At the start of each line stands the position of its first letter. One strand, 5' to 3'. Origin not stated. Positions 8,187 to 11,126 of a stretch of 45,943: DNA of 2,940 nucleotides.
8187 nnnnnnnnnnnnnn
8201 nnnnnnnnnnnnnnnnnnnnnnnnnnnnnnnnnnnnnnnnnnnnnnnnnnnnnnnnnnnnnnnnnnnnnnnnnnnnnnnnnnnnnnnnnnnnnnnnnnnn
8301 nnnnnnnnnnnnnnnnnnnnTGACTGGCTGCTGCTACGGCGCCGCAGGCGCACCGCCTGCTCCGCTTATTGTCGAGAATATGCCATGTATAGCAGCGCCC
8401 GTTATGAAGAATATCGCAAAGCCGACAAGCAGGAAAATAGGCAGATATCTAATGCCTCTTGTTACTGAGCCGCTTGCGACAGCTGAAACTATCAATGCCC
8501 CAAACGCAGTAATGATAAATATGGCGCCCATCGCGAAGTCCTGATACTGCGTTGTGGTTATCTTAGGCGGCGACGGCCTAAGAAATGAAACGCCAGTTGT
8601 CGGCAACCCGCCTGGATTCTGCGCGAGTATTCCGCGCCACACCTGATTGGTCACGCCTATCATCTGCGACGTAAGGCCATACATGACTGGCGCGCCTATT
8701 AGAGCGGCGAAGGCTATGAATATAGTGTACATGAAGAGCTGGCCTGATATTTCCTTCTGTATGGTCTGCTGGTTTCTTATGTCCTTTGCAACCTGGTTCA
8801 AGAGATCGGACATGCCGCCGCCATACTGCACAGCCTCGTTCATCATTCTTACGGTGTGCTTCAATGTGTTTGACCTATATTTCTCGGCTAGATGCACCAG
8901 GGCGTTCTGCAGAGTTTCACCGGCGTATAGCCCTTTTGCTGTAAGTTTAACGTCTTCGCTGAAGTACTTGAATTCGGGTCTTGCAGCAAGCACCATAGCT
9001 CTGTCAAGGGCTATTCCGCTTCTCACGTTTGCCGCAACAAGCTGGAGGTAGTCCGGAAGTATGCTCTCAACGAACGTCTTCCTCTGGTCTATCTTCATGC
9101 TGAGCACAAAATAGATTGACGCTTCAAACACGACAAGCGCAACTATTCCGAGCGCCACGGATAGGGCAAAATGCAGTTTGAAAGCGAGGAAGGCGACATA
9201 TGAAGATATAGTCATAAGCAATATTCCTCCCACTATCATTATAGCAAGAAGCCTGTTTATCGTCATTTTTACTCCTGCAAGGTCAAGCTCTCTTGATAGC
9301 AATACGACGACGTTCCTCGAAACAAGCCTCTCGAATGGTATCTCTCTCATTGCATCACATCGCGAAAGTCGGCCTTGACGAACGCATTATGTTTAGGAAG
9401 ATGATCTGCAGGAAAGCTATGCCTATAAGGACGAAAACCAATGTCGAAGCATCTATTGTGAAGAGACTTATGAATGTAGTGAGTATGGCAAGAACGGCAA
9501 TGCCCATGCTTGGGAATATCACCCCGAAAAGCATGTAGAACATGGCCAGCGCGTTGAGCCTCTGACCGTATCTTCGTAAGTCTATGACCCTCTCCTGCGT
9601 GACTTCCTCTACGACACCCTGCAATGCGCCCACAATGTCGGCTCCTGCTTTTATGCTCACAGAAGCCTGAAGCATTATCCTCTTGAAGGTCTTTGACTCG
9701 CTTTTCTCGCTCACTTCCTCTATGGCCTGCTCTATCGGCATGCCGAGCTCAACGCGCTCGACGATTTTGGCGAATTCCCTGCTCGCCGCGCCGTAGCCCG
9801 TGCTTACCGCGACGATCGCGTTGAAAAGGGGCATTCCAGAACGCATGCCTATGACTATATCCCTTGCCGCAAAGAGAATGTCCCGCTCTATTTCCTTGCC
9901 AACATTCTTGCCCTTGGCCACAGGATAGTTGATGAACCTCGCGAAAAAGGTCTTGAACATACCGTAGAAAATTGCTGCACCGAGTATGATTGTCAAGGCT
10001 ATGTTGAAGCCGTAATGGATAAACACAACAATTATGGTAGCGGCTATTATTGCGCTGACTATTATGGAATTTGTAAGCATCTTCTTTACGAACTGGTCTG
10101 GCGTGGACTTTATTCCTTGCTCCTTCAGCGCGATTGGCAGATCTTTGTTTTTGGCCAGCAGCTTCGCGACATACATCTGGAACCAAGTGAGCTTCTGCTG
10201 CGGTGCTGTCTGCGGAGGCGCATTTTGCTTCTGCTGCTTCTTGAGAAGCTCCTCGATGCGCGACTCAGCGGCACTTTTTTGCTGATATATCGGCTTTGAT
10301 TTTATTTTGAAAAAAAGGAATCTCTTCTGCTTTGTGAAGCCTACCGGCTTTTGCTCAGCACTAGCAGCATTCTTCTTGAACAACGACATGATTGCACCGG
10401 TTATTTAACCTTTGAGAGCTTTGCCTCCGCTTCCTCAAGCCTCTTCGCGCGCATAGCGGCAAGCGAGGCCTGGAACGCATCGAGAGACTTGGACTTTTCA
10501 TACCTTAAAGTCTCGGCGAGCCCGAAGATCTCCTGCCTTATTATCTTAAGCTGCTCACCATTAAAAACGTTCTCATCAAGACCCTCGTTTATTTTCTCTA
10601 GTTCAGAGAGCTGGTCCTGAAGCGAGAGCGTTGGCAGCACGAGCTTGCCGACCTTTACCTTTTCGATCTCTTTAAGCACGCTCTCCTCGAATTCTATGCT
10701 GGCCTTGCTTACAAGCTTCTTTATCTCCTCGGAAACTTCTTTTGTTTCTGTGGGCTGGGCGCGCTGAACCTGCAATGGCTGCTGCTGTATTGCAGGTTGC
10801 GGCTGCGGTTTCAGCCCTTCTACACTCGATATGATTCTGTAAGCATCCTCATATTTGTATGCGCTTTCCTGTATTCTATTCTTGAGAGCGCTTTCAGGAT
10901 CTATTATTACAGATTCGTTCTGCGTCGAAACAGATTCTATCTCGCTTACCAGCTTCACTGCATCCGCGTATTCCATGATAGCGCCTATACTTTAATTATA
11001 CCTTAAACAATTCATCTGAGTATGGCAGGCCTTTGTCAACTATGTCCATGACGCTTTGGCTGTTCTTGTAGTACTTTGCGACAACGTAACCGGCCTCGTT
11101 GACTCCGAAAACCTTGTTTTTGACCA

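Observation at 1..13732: Type IV pilus/Tad-like machine facing giant LamG-lectin proteins that carry prepilin-type signal peptides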

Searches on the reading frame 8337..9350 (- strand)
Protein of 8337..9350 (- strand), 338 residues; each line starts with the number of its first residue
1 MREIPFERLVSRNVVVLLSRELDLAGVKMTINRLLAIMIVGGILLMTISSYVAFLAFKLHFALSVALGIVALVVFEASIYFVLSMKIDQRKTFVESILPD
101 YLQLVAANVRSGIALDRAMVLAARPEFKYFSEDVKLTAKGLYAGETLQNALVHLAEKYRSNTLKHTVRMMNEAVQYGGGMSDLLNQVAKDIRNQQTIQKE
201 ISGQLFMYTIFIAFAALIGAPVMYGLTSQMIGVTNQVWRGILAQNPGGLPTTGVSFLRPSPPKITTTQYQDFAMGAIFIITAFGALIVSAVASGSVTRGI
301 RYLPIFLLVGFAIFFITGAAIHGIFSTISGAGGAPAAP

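Call 5: search_protein_families(library=pfam, proteins=[window:8337-9350:-], max_evalue=0.01)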
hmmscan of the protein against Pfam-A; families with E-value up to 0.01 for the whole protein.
window:8337-9350:- (338 aa): 1 family
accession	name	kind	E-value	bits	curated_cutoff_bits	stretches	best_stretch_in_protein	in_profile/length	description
PF00482.28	T2SSF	-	2.7e-15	56.9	25.2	1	102-224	2-121/125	Type II secretion system (T2SS), protein F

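Call 42: search_protein_families(library=ncbifam, proteins=[window:8337-9350:-], max_evalue=0.01)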
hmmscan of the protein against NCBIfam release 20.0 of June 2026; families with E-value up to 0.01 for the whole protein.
window:8337-9350:- (338 aa): 1 family
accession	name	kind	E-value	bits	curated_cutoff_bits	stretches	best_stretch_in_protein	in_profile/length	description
NF046075.1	UpsF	equivalog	1.3e-06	27.5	400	1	48-270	268-444/484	membrane pilin protein UpsF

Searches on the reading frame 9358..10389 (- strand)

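Call 5: search_protein_families(library=pfam, proteins=[window:9358-10389:-], max_evalue=0.01)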
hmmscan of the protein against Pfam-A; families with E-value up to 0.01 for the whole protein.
window:9358-10389:- (344 aa): 2 families
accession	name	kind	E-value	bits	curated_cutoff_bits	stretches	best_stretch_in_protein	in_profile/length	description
PF00482.28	T2SSF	-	2.5e-13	50.5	25.2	1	175-299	2-124/125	Type II secretion system (T2SS), protein F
PF20990.2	DUF2207_C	-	0.00024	21.3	33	0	232-338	90-190/247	Predicted membrane protein (DUF2207) C-terminal domain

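Call 42: search_protein_families(library=ncbifam, proteins=[window:9358-10389:-], max_evalue=0.01)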
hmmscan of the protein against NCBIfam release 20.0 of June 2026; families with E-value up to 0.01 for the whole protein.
window:9358-10389:- (344 aa): 0 families

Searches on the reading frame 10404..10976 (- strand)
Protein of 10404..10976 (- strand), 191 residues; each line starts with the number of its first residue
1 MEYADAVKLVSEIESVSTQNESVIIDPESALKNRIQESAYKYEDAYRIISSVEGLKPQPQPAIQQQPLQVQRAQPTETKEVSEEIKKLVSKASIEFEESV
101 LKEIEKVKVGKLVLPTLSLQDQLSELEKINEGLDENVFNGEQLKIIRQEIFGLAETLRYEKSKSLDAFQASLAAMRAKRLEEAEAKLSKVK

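Call 5: search_protein_families(library=pfam, proteins=[window:10404-10976:-], max_evalue=0.01)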
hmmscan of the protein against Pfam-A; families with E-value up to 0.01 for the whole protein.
window:10404-10976:- (191 aa): 0 families

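Call 41: search_protein_families(library=pfam, proteins=[window:10404-10976:-], max_evalue=1)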
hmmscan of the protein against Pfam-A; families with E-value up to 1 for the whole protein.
window:10404-10976:- (191 aa): 2 families
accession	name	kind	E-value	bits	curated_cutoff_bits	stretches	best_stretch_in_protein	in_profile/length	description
PF17650.6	RACo_linker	-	0.12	12.7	26.2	0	108-161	13-62/86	RACo linker region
PF21377.3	MurD_N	-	0.29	11.6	24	1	77-99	30-52/76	MurD N-terminal domain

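Call 42: search_protein_families(library=ncbifam, proteins=[window:10404-10976:-], max_evalue=0.01)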
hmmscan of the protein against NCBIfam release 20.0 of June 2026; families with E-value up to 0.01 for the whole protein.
window:10404-10976:- (191 aa): 0 families

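Call 74: search_solved_structures(query=window:10404-10976:-, max_evalue=1)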
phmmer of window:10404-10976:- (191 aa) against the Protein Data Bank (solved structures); distinct sequences matched with E-value up to 1: 0.
